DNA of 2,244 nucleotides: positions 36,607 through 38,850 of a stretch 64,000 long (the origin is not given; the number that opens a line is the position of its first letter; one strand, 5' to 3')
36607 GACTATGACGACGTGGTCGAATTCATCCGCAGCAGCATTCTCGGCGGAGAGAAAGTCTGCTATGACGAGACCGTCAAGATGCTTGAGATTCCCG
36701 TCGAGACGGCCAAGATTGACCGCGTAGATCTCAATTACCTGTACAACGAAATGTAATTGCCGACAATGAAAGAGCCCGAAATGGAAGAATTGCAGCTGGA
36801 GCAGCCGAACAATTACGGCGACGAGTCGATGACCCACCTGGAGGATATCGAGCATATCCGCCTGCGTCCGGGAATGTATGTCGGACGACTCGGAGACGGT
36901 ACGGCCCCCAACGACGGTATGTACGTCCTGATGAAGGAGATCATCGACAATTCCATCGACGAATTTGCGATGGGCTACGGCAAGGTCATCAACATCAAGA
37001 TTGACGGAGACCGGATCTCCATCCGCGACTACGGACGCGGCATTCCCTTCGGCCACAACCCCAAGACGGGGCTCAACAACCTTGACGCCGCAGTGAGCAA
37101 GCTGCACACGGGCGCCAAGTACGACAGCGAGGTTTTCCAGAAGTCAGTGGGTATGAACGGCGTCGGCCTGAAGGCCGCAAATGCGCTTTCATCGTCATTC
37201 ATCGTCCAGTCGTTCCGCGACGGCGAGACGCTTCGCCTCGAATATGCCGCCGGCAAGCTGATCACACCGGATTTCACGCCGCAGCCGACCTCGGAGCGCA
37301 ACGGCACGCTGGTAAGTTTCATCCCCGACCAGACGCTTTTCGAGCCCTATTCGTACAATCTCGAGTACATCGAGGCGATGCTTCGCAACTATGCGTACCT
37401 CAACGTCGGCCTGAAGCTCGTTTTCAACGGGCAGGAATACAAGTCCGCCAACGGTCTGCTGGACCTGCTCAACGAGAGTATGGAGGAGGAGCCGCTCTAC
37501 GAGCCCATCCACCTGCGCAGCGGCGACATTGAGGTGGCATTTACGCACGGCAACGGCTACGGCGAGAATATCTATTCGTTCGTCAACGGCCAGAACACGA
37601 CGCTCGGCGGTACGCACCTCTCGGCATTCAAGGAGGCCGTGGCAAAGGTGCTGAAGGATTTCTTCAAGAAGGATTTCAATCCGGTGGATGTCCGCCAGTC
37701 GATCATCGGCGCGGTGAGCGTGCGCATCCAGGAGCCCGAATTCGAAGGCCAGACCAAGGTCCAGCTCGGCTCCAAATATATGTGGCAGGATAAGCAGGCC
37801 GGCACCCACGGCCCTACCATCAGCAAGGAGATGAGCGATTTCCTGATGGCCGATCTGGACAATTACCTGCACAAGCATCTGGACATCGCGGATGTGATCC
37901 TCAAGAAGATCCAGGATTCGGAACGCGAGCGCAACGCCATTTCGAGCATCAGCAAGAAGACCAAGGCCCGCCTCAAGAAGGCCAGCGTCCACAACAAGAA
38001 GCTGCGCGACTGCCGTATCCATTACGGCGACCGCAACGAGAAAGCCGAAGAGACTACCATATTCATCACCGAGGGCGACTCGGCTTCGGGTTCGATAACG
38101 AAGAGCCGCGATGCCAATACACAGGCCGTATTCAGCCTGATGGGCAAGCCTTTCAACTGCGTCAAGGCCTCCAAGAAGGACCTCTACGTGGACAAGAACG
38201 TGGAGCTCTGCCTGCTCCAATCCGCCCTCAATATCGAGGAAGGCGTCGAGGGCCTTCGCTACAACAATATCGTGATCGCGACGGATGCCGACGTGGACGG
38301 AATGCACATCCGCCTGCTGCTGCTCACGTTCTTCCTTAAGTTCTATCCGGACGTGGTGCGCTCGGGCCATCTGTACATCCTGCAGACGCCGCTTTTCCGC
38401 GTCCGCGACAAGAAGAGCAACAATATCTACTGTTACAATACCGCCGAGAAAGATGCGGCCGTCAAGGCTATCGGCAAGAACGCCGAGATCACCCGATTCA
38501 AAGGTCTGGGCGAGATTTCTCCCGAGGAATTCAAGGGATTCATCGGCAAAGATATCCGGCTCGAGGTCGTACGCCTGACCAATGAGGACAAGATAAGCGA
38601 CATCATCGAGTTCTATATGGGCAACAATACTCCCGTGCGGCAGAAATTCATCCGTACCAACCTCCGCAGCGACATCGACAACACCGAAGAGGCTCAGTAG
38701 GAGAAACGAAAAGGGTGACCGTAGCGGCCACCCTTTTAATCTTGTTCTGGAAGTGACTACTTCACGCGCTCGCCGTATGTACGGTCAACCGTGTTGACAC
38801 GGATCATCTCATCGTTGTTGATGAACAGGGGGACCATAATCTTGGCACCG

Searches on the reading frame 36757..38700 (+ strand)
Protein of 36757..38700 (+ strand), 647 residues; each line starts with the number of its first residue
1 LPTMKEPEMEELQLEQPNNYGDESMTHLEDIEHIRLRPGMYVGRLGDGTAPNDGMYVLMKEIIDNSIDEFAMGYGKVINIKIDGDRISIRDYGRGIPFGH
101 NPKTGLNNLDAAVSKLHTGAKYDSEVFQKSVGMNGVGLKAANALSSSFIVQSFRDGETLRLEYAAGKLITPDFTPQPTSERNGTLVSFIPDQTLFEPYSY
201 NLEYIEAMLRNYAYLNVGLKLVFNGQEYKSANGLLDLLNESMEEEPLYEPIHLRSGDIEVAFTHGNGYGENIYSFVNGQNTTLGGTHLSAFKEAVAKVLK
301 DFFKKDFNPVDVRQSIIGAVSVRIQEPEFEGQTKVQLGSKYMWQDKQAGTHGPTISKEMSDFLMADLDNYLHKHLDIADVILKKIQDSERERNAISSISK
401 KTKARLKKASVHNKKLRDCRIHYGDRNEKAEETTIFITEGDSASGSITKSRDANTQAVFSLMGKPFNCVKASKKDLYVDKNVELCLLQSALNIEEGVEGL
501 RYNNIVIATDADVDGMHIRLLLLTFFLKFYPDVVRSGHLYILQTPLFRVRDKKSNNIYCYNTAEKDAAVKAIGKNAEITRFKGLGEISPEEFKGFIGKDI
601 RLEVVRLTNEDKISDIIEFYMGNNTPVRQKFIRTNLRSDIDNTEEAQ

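Call 46: search_protein_families(library=pfam, proteins=[window:36757-38700:+])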
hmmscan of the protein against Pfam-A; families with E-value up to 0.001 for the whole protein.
window:36757-38700:+ (647 aa): 5 families
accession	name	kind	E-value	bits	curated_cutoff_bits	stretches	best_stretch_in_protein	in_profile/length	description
PF00204.31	DNA_gyraseB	-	1.5e-27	96.7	27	1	242-395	16-167/173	DNA gyrase B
PF01751.28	Toprim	-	1.6e-14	54.2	23.1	1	434-541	1-93/96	Toprim domain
PF00986.26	DNA_gyraseB_C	-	8.6e-07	29.5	29.8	1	574-632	2-62/63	DNA gyrase B subunit, carboxyl terminus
PF02518.31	HATPase_c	-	5.1e-06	27.3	26.4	1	54-146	5-85/111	Histidine kinase-, DNA gyrase B-, and HSP90-like ATPase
PF13589.12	HATPase_c_3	-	0.00069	20.1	25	0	59-157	7-97/137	Histidine kinase-, DNA gyrase B-, and HSP90-like ATPase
